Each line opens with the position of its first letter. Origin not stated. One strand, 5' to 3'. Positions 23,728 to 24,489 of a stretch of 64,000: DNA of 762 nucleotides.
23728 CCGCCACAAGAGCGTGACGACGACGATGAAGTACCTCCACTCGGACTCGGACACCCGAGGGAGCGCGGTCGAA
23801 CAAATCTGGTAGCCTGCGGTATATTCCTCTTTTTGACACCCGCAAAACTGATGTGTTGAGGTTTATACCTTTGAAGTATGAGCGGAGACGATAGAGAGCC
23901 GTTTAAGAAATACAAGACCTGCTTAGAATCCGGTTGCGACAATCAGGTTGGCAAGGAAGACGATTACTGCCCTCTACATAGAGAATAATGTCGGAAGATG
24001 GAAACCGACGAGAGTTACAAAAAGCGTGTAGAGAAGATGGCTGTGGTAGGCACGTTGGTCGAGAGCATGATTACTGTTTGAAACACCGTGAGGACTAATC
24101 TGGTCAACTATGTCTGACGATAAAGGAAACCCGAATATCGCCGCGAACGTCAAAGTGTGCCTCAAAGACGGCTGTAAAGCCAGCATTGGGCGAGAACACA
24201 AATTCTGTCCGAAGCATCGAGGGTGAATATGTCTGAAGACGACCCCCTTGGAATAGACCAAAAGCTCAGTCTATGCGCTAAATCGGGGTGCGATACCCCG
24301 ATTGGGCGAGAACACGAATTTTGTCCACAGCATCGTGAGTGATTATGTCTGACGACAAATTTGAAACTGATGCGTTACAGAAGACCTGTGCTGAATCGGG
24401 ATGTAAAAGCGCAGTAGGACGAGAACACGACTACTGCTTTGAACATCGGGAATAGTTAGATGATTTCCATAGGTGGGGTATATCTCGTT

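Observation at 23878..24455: Tandem array of five paralogous 36-38-aa zinc-finger micro-protein genes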

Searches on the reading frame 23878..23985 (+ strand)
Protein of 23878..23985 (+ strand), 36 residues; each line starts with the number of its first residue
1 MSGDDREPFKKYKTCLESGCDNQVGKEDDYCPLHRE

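Call 7: search_protein_families(library=pfam, proteins=[window:23878-23985:+], max_evalue=1)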
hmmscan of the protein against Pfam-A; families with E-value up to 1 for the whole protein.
seq(36 aa): 1 family
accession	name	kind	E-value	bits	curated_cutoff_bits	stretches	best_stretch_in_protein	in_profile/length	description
PF07803.16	GSG-1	-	0.024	14.9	27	1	2-31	68-97/109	GSG1-like protein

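Call 27: find_related_loci(query=A1, collection=viral_contigs, flank=5000)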
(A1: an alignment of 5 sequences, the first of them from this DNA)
Query A1 (36 aa) in viral_contigs; peptide patterns used: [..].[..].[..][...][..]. (x = any residue, [..] = any of these).
4 stretches matched a pattern, but none encodes a relative of the query by tblastn (E <= 1e-3).
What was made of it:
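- Tried and rejected: The IMG/VR pattern scan gave no relatives (call 27).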

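Call 28: find_related_loci(query=A1, collection=genome_contigs, flank=5000)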
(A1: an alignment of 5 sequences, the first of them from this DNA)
Query A1 (36 aa) in genome_contigs; peptide patterns used: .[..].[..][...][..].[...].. (x = any residue, [..] = any of these).
20 stretches matched a pattern; 6 encode a relative of the query (tblastn E <= 1e-3); 6 distinct loci.
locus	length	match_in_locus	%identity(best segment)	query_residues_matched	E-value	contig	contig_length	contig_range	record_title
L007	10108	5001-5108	72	1-36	1e-16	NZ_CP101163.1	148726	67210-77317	Halorarius halobius strain ZY10 plasmid unnamed2, complete sequence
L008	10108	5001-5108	72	1-36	1e-16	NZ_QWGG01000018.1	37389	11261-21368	Halosimplex salinum strain YPL4 Scaffold18_1, whole genome shotgun sequence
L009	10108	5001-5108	64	1-36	5e-15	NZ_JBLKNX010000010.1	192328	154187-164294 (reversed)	Halosimplex halobium strain GDY60 GDY60_ctg10, whole genome shotgun sequence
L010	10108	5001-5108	53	1-35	5e-8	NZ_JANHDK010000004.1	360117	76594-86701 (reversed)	Haloplanus ruber strain R35 Scaffold4_1, whole genome shotgun sequence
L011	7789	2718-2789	63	13-36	1e-7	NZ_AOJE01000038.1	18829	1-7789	Halorubrum saccharovorum DSM 1137 contig_38, whole genome shotgun sequence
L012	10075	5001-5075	52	13-35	2e-4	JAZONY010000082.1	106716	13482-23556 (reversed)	MAG: Victivallaceae bacterium isolate T1900045635_YK20190329.MAGScoT_cleanbin_000015 SGB_8086_k141_2467866, whole genome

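Call 29: search_protein_families(library=phrogs, proteins=[window:23878-23985:+], max_evalue=1)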
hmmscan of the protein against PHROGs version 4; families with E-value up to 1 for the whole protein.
seq(36 aa): 1 family
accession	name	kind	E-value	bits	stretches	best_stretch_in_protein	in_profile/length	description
phrog_144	-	DNA, RNA and nucleotide metabolism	0.02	15.5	1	7-35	17-45/175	HNH endonuclease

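Call 37: search_protein_representatives(alignment_id=A1)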
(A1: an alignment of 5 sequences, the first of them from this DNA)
Query: 5 sequences, 36 profile positions. Proteins with E-value up to 0.001 (for the whole library): 17; up to 1e-10: 7; up to 1e-30: 0. The best 17 are listed.
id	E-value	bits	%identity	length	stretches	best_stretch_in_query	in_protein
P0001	1.7e-17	79.4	-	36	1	1-36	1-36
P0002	4.4e-17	78.1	-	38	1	1-36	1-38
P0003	1.0e-16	76.8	-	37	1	1-36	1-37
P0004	8.6e-15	70.7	-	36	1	1-36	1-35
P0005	1.5e-13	66.7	-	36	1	1-35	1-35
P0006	3.5e-13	65.6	-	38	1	1-36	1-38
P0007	4.8e-11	58.7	-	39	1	3-36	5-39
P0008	5.1e-10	55.5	-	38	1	1-36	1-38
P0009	8.7e-10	54.7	-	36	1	1-36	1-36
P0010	2.7e-08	49.9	-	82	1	3-35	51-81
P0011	3.3e-08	49.6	-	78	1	4-35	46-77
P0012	1.9e-07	47.2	-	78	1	1-35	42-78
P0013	3.7e-07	46.3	-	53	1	3-36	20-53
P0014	2.6e-06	43.6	-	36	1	1-36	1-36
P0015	1.3e-05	41.4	-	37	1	3-34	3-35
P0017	1.8e-04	37.7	-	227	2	13-34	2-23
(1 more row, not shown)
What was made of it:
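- The exhaustive HMMER search finds P0017 at E = 1.8e-4 (call 37).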

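Call 40: find_encoding_contigs(protein=P0005, flank=4000, max_places=6)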
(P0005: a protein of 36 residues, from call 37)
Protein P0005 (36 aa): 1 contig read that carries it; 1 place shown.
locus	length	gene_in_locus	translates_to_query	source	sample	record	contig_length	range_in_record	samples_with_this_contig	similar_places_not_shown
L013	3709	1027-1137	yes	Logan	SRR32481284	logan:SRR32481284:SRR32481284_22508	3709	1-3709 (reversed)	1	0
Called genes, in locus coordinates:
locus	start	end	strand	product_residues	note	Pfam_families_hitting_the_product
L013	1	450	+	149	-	?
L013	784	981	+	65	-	-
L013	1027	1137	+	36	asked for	-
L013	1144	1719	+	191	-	-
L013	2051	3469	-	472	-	-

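Call 41: search_protein_families(library=pfam, proteins=[P0017], max_evalue=0.1)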
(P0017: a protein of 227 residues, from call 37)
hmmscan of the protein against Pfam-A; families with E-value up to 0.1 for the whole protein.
P0017 (227 aa): 18 families
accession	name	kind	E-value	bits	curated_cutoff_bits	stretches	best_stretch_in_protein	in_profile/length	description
PF13392.12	HNH_3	-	1e-13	51.1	24.8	1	114-158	2-46/46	HNH endonuclease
PF01381.28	HTH_3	-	6.5e-08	32.9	23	1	187-219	1-33/55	Helix-turn-helix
PF13443.12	HTH_26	-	1.3e-05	25.8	22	1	186-219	1-34/63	Cro/C1-type HTH DNA-binding domain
PF12844.13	HTH_19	-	1.4e-05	25.4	30.2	1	186-219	3-36/64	Helix-turn-helix domain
PF13744.12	HTH_37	-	1.9e-05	24.8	27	1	184-220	20-56/80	Helix-turn-helix domain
PF05551.17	zf-His_Me_endon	-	2.6e-05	24.9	27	1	129-157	63-91/131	Zinc-binding loop region of homing endonuclease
PF13560.12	HTH_31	-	0.00025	21.7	27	1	193-220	12-39/64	Helix-turn-helix domain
PF17762.8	HTH_ParB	-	0.00025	21.6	22.6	1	187-216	12-41/102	ParB HTH domain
PF13412.12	HTH_24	-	0.001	19.1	21.9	1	193-213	15-35/48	Winged helix-turn-helix DNA-binding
PF18721.6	CxC6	-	0.0026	18.4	27.5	1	3-55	11-62/66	CxC6 like cysteine cluster associated with KDZ transposases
PF04814.19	HNF-1_N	-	0.0043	17.9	29.7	1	185-214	124-153/175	Hepatocyte nuclear factor 1 (HNF-1), N terminus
PF02376.21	CUT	-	0.0088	16.5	24.4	1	184-217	11-45/79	CUT domain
PF01047.28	MarR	-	0.02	15.2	24.6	1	192-217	14-39/59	MarR family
PF04545.22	Sigma70_r4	-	0.024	14.6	24.1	1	193-215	18-40/50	Sigma-70, region 4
PF12802.13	MarR_2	-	0.039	14.6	27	1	196-216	21-41/61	MarR family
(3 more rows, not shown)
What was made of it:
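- Closest known: N-terminal zinc fingers of HNH_3-type phage or homing endonucleases. Different: HJTV-2's own HNH_3 endonuclease (gp66) has an HTH instead of this finger (call 41).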

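Call 42: find_encoding_contigs(protein=P0006, flank=5000, max_places=4)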
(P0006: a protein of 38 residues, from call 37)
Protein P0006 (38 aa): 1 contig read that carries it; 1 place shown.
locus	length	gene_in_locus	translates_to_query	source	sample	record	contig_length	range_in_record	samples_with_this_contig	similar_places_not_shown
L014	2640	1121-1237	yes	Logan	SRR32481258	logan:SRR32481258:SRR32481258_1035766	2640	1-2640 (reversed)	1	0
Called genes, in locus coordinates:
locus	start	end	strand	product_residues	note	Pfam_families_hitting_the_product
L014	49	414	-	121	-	PF18780:HNH_repeat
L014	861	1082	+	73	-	-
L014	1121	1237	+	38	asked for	-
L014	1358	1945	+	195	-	-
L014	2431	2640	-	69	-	?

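Call 43: find_encoding_contigs(protein=P0008, flank=5000, max_places=4)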
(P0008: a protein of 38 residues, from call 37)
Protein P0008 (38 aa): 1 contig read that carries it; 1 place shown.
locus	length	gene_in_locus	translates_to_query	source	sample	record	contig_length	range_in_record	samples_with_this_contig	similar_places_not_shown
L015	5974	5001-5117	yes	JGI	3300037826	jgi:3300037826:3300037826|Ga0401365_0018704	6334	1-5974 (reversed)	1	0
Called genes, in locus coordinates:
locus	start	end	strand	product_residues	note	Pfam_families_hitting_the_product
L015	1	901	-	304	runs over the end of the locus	PF00294:PfkB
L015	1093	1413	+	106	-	-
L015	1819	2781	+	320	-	PF00389:2-Hacid_dh, PF02826:2-Hacid_dh_C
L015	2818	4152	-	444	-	-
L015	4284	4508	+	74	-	PF19108:DUF5795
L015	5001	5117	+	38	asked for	-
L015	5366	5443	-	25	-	-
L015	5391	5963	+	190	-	-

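Call 44: find_encoding_contigs(protein=P0009, flank=5000, max_places=4)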
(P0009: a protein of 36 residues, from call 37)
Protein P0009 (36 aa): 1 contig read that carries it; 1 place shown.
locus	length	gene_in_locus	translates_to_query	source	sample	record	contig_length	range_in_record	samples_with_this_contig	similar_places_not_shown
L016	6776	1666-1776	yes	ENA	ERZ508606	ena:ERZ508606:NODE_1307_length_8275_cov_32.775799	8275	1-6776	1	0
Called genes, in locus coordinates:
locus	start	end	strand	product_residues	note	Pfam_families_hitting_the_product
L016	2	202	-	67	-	?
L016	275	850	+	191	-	PF00589:Phage_integrase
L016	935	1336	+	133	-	-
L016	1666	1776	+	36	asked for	-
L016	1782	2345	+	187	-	-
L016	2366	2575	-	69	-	-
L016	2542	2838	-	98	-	-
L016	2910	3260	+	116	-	PF26651:DUF8216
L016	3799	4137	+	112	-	-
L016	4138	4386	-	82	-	-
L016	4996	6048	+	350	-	PF01408:GFO_IDH_MocA, PF22725:GFO_IDH_MocA_C3, PF02894:GFO_IDH_MocA_C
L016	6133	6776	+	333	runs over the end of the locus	PF00903:Glyoxalase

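Call 45: find_encoding_contigs(protein=P0014, flank=5000, max_places=4)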
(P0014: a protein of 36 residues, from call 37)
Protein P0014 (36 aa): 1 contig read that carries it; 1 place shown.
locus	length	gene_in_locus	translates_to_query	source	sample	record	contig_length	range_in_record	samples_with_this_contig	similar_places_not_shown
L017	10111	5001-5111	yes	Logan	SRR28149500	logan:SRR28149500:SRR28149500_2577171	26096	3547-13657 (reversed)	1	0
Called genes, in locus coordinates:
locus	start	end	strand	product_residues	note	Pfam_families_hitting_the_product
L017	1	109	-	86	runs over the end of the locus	PF26485:DUF8156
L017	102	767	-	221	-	-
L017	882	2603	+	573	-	PF13289:SIR2_2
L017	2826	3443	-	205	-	-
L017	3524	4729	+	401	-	PF04326:SLFN_AlbA_2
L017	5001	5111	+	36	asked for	-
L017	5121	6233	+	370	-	-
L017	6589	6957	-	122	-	-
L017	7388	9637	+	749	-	PF04313:HSDR_N (weak), PF04851:ResIII, PF00270:DEAD, PF18766:SWI2_SNF2, PF00271:Helicase_C (weak), PF08463:EcoEI_R_C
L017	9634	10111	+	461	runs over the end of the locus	PF12161:HsdM_N, PF02384:N6_Mtase, PF01170:UPF0020 (weak), PF07669:Eco57I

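Call 46: find_encoding_contigs(protein=P0015, flank=5000, max_places=4)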
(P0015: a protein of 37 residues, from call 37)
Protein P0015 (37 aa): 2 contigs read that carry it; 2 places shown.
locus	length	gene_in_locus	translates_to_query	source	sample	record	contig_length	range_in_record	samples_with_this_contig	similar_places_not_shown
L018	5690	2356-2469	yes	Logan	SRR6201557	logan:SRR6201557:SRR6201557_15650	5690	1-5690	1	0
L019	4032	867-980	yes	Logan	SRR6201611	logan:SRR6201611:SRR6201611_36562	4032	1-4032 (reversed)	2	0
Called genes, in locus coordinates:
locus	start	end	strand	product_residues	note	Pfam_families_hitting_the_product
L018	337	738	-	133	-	-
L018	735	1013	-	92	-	PF04014:MazE_antitoxin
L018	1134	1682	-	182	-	-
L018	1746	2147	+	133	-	-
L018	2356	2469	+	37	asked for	-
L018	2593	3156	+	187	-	-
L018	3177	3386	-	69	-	-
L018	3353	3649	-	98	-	-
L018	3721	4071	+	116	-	PF26651:DUF8216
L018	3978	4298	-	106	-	-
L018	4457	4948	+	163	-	-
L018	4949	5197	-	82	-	-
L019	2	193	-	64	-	?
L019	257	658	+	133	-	-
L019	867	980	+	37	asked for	-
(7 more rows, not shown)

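Call 48: search_protein_families(library=padloc, proteins=[L017:5121-6233:+], max_evalue=1)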
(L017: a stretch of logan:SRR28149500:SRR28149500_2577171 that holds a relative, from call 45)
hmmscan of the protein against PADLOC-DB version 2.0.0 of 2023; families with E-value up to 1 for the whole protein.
L017:5121-6233:+ (370 aa): 0 families

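Call 82: search_protein_families(library=pfam, proteins=[L017:5121-6233:+, L010:3447-4202:+, L010:1731-2573:-, L010:5741-6454:-, L010:7718-9130:+, L011:1388-2515:+, L011:792-1337:-, L011:3927-4598:-, L016:935-1336:+, L013:2051-3469:-], max_evalue=0.01)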
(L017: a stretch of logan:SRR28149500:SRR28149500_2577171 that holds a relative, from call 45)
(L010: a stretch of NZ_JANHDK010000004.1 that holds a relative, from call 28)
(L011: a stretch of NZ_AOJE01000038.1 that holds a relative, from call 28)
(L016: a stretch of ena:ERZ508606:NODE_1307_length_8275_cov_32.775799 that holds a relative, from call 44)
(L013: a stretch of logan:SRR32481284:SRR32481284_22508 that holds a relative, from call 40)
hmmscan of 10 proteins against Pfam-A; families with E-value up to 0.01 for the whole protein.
L017:5121-6233:+ (370 aa): 0 families

L010:3447-4202:+ (251 aa): 0 families

L010:1731-2573:- (280 aa): 0 families

L010:5741-6454:- (237 aa): 0 families

L010:7718-9130:+ (470 aa): 5 families
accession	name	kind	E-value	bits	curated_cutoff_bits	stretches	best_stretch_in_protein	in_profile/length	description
PF01844.29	HNH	-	1.6e-10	41.4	21.4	1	408-448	1-45/47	HNH endonuclease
PF14520.12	HHH_5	-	4.8e-07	30.6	27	1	121-155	4-39/57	Helix-hairpin-helix domain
PF10025.14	DUF2267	-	3.3e-05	24.6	29.8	0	188-244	63-113/122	Uncharacterized conserved protein (DUF2267)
PF14279.12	HNH_5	-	0.00016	22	27.5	1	408-444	1-40/56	HNH endonuclease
PF13391.12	HNH_2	-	0.0019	18.5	21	1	416-444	11-55/66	HNH endonuclease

L011:1388-2515:+ (375 aa): 0 families

L011:792-1337:- (181 aa): 1 family
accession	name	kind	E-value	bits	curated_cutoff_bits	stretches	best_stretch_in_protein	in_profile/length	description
PF04307.19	YdjM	-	3.8e-12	46.5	29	1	1-177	1-104/176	YdjM inner membrane protein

L011:3927-4598:- (223 aa): 1 family
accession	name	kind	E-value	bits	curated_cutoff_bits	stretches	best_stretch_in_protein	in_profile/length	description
PF13717.11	Zn_ribbon_4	-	0.0053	17.1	30.3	0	163-187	3-27/36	zinc-ribbon domain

L016:935-1336:+ (133 aa): 0 families

L013:2051-3469:- (472 aa): 1 family
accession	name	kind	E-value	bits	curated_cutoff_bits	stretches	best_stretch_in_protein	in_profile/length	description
PF14470.12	bPH_3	-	3.3e-05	24.7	23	1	106-184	19-94/95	Bacterial PH domain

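Call 92: find_related_loci(query=A1, collection=metagenome_contigs, flank=2500)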
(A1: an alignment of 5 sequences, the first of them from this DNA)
Query A1 (36 aa) in metagenome_contigs; peptide patterns used: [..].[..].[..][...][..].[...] (x = any residue, [..] = any of these).
60 stretches matched a pattern; 10 encode a relative of the query (tblastn E <= 1e-3); 10 distinct loci.
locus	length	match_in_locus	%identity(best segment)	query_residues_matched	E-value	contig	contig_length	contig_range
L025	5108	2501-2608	94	1-36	2e-21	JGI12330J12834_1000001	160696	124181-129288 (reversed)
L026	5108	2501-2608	72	1-36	7e-17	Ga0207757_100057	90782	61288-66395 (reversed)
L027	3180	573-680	72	1-36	7e-17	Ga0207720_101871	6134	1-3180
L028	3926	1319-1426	72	1-36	7e-17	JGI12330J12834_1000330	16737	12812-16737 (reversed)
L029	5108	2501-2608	72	1-36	7e-17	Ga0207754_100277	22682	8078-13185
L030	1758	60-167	72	1-36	9e-17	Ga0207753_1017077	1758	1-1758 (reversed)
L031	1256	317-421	51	2-36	6e-8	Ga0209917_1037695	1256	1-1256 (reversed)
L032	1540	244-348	51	2-36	6e-8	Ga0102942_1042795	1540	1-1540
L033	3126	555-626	63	13-36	1e-7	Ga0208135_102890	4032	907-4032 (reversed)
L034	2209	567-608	64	19-32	8e-5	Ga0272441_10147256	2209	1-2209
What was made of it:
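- Tried and rejected: The five-copy alignment worked (call 92).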

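Call 99: search_protein_families(library=pfam, proteins=[L007:3912-4403:+, L007:6305-7129:-, L007:1935-2942:+, L007:393-1280:+, L007:7821-8288:+, L007:8310-8825:+], max_evalue=0.01)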
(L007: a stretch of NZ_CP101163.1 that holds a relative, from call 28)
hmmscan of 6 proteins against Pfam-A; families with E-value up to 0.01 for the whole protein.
L007:3912-4403:+ (163 aa): 0 families

L007:6305-7129:- (274 aa): 2 families
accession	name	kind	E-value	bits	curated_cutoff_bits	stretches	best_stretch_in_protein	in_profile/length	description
PF13676.11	TIR_2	-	3.7e-16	60.1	28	1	21-114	2-93/122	TIR domain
PF01582.25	TIR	-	1.9e-06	28.2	21.3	1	26-101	11-84/179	TIR domain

L007:1935-2942:+ (335 aa): 0 families

L007:393-1280:+ (295 aa): 1 family
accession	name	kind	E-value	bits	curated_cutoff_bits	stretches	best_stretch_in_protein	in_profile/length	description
PF02384.22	N6_Mtase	-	1.8e-08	34.5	20.4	1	98-217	3-121/311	N-6 DNA Methylase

L007:7821-8288:+ (155 aa): 0 families

L007:8310-8825:+ (171 aa): 0 families

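Call 101: search_protein_families(library=padloc, proteins=[L007:6305-7129:-, L017:882-2603:+, L017:3524-4729:+, L017:6589-6957:-, L010:3447-4202:+, L016:935-1336:+, L013:2051-3469:-, L007:3912-4403:+, L007:1935-2942:+], max_evalue=0.001)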
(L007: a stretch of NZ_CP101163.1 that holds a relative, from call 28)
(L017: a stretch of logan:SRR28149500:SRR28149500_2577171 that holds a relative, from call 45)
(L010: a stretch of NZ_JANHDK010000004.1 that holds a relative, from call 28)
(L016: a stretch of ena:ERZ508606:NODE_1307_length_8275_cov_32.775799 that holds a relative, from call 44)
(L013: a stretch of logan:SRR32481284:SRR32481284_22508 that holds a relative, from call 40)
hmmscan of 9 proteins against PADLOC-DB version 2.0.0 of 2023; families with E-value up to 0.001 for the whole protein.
L007:6305-7129:- (274 aa): 11 families
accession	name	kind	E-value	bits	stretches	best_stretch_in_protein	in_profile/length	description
PDLC05062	PDC-S66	-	1.3e-34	118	1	8-149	139-280/282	-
PDLC00417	ThsB1|ThsB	-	1.1e-16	59.3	1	13-145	162-295/303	TIR-like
PDLC00424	ThsB1|ThsB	-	6.2e-14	50.3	1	11-147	95-230/234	TIR-like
PDLC02012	SAVED5--SAVED_TIR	-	2.6e-13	47.8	1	19-110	15-105/404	-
PDLC00434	ThsB1|ThsB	-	7.1e-08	29.9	1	20-99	141-218/396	TIR-like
PDLC00727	Effector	-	5.9e-06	23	1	21-81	177-237/590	TIR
PDLC03957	bSEFIR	-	2.8e-05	22.1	1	21-84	42-107/412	-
PDLC02962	RT-TIR_XII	-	0.00011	19.2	1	6-148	334-475/478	single gene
PDLC02013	SAVED5--SAVED_TIR_JAB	-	0.00014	18.6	1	20-80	175-235/584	-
PDLC00728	Effector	-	0.00015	18.9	1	19-79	11-71/432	TIR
PDLC02961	RT-TIR_XII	-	0.00022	18.2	1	5-149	335-472/475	single gene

L017:882-2603:+ (573 aa): 10 families
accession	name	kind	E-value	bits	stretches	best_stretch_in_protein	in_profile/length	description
PDLC05061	PDC-S65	-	5.8e-191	634.8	1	2-571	16-586/592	-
PDLC05060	PDC-S65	-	1.6e-113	378.2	1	76-569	1-496/503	-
PDLC02419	Aga_SIR2-PNTD1-PNTD2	-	6.7e-28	95.7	1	73-218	77-214/558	Class I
PDLC02401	Aga_SIR2-PNTD1-PNTD2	-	3.7e-23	80.1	1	71-217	48-186/524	Class I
PDLC02420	Aga_SIR2-PNTD1-PNTD2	-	9.3e-20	68.4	1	9-256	12-267/1010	Class I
PDLC02384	pAgo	-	8.4e-19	65.3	1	72-256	92-268/1030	-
PDLC02402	Aga_SIR2-PNTD1-PNTD2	-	2.8e-12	43.6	1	21-226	17-227/876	Class I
PDLC00407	ThsA1|ThsA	-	5e-06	23.4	1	110-198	91-174/478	STALD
PDLC00409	ThsA1|ThsA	-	6.9e-06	23.6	1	110-200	92-177/242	STALD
PDLC04087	SIR2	-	5.7e-05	20.1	1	20-148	20-154/343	-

L017:3524-4729:+ (401 aa): 0 families

L017:6589-6957:- (122 aa): 0 families

L010:3447-4202:+ (251 aa): 0 families

L016:935-1336:+ (133 aa): 0 families

L013:2051-3469:- (472 aa): 0 families

L007:3912-4403:+ (163 aa): 0 families

L007:1935-2942:+ (335 aa): 0 families
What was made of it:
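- The L007 neighbour is a TIR protein (PDC-S66 at 1e-34, ThsB-like) (calls 99, 101). In L017 the cassette sits between SIR2 (PDC-S65 at 6e-191), SLFN-AlbA_2 and a type I restriction-modification system (calls 45, 101).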

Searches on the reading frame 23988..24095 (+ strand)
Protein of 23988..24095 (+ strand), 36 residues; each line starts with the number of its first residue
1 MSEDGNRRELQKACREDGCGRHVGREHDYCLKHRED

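Call 7: search_protein_families(library=pfam, proteins=[window:23988-24095:+], max_evalue=1)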
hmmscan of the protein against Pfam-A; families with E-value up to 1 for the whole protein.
seq(36 aa): 0 families

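Call 29: search_protein_families(library=phrogs, proteins=[window:23988-24095:+], max_evalue=1)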
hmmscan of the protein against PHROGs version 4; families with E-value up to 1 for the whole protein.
seq(36 aa): 2 families
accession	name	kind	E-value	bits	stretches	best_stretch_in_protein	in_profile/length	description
phrog_144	-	DNA, RNA and nucleotide metabolism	0.0037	17.9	1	7-35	18-46/175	HNH endonuclease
phrog_13758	-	tail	0.24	12.2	1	10-31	21-39/70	tail fiber protein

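Call 48: search_protein_families(library=padloc, proteins=[window:23988-24095:+], max_evalue=1)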
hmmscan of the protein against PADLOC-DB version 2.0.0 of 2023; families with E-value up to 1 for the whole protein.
seq(36 aa): 0 families

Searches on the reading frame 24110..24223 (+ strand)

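Call 7: search_protein_families(library=pfam, proteins=[window:24110-24223:+], max_evalue=1)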
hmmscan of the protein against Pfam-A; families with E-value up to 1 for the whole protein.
seq(38 aa): 0 families

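Call 29: search_protein_families(library=phrogs, proteins=[window:24110-24223:+], max_evalue=1)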
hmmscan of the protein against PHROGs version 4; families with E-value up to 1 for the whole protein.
seq(38 aa): 1 family
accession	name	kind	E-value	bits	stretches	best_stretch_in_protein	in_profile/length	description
phrog_144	-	DNA, RNA and nucleotide metabolism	0.015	16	1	11-37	19-45/175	HNH endonuclease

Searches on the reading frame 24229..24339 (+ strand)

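Call 7: search_protein_families(library=pfam, proteins=[window:24229-24339:+], max_evalue=1)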
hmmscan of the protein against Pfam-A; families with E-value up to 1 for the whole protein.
seq(37 aa): 1 family
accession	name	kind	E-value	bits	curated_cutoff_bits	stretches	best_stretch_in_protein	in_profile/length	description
PF18721.6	CxC6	-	0.025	15.2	27.5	1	13-36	9-33/66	CxC6 like cysteine cluster associated with KDZ transposases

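Call 29: search_protein_families(library=phrogs, proteins=[window:24229-24339:+], max_evalue=1)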
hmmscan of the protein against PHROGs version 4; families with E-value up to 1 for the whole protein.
seq(37 aa): 1 family
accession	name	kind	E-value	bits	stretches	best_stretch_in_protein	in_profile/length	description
phrog_144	-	DNA, RNA and nucleotide metabolism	0.13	12.9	1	12-36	21-45/175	HNH endonuclease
